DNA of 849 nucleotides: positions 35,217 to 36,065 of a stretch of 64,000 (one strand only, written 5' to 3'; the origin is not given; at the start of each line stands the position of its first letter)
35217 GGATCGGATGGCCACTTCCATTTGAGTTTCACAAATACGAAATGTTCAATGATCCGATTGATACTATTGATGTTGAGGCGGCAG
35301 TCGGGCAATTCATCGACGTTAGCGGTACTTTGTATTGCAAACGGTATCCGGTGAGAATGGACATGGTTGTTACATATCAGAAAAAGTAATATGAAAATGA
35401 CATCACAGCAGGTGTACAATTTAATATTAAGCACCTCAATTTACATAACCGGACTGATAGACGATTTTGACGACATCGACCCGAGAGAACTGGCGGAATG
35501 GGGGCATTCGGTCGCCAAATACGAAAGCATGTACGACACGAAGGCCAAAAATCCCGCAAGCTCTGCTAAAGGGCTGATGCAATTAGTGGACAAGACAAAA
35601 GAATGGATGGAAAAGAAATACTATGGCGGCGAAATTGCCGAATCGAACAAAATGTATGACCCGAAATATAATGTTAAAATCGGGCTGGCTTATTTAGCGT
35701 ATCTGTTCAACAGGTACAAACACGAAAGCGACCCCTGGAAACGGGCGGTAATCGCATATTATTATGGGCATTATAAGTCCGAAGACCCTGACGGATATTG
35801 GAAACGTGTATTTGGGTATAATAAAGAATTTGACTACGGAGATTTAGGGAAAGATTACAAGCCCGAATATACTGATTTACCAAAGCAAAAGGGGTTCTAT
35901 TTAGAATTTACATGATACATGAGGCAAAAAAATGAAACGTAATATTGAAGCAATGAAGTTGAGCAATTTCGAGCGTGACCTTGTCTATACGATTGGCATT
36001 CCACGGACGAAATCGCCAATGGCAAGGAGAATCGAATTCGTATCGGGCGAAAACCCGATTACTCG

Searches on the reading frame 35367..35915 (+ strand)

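Call 11: search_protein_families(library=pfam, proteins=[window:35367-35915:+], max_evalue=0.00001)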
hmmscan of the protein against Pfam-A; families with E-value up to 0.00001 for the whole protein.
window:35367-35915:+ (182 aa): 1 family
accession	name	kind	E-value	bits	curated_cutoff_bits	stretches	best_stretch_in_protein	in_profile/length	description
PF01464.25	SLT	-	1.3e-15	57.4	21.3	1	48-137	19-100/117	Transglycosylase SLT domain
